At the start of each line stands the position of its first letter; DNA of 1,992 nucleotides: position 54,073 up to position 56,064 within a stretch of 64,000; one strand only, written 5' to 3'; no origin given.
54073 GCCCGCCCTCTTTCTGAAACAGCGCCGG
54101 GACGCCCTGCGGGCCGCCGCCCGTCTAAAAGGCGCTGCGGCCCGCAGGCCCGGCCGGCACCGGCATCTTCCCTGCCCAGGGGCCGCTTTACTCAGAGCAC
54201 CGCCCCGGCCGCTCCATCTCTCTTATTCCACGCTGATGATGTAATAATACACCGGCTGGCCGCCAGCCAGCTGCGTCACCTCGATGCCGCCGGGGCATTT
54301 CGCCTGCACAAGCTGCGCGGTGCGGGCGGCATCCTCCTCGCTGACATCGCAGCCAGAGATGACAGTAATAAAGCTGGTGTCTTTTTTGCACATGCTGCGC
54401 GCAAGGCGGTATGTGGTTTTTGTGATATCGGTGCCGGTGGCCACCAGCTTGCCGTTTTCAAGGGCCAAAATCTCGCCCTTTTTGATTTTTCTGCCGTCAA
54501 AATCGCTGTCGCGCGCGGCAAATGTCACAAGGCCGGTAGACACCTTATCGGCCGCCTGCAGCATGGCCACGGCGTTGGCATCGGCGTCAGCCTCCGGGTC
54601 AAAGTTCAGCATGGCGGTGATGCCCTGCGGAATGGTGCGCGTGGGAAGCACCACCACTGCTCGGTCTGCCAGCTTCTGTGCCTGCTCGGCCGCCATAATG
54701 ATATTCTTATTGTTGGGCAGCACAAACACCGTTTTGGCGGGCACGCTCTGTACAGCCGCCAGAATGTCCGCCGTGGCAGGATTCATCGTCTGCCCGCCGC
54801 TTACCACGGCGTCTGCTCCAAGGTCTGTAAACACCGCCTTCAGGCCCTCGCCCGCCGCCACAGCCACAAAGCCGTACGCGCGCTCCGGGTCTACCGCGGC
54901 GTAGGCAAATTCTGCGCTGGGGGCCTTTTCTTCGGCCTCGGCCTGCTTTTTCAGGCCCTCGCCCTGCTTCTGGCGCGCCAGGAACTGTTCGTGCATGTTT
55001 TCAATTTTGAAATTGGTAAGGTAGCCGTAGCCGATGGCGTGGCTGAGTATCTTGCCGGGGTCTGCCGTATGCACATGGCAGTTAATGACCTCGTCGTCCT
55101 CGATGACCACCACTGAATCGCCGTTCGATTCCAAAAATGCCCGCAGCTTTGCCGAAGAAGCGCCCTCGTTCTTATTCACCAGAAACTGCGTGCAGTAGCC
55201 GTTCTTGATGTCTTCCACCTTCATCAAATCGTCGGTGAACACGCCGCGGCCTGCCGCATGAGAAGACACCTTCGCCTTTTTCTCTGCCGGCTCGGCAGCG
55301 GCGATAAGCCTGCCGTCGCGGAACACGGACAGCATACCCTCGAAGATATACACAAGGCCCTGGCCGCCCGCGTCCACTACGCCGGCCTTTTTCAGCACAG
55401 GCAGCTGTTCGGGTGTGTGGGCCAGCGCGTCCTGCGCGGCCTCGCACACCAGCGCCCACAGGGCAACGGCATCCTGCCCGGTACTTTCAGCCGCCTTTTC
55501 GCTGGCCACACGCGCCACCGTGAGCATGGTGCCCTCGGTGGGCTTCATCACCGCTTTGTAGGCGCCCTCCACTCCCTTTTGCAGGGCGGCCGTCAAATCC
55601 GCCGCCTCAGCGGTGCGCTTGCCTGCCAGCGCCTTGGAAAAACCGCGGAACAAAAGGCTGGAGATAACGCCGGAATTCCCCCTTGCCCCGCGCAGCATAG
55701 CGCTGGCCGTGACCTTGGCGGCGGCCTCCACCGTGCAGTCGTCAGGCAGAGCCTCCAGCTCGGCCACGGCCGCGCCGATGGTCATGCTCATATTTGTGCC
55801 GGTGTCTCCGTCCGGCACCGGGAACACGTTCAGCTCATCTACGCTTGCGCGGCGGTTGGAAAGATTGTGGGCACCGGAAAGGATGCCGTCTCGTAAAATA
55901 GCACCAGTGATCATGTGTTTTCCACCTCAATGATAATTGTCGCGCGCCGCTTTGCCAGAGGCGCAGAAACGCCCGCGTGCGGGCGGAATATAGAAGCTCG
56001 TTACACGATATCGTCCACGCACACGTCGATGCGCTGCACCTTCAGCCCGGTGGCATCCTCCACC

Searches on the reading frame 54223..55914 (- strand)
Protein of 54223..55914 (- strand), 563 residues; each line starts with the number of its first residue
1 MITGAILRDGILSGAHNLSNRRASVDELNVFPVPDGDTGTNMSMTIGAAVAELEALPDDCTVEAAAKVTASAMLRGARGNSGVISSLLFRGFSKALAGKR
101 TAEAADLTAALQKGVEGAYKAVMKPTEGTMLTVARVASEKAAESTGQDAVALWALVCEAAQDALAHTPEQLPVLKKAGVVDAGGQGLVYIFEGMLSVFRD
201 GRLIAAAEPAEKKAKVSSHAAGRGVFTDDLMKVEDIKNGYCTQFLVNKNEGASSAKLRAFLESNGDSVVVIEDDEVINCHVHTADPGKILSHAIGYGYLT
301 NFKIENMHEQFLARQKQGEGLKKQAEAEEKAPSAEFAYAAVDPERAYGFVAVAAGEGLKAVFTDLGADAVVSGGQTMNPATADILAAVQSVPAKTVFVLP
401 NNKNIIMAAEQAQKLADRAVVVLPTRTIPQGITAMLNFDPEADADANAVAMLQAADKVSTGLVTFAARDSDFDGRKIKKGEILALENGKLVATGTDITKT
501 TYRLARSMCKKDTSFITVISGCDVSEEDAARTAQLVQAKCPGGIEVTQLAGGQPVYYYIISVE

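Call 73: find_encoding_contigs(protein=window:54223-55914:-, flank=10000, max_places=1)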
Protein window:54223-55914:- (563 aa): 24 contigs read that carry it; 1 place shown.
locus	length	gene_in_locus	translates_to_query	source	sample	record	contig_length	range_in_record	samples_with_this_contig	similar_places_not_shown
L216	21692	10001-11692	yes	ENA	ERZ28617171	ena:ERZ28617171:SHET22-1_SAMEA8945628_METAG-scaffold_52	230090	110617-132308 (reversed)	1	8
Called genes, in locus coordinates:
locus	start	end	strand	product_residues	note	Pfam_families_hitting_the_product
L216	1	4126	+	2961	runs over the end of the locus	PF05738:Cna_B, PF19407:DUF5979 (weak), PF24547:DUF7601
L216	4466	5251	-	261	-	PF00702:Hydrolase, PF13344:Hydrolase_6, PF13242:Hydrolase_like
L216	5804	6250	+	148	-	PF12802:MarR_2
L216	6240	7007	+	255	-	PF01925:TauE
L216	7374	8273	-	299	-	PF04229:GrpB, PF00383:dCMP_cyt_deam_1 (weak)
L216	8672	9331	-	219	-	-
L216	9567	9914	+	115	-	PF03780:Asp23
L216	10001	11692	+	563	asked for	PF02734:Dak2, PF21645:FakA-like_M, PF13684:FakA-like_C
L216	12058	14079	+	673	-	PF17191:RecG_wedge, PF00270:DEAD, PF04851:ResIII, PF07517:SecA_DEAD (weak), PF00271:Helicase_C, PF19833:RecG_dom3_C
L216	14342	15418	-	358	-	PF01381:HTH_3, PF12844:HTH_19 (weak), PF13560:HTH_31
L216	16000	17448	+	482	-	PF04389:Peptidase_M28, PF01546:Peptidase_M20, PF07687:M20_dimer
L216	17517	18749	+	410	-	PF02073:Peptidase_M29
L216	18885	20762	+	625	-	PF06480:FtsH_ext, PF06068:TIP49 (weak), PF07728:AAA_5 (faint), PF00004:AAA, PF17862:AAA_lid_3, PF01434:Peptidase_M41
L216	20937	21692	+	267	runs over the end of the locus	PF02535:Zip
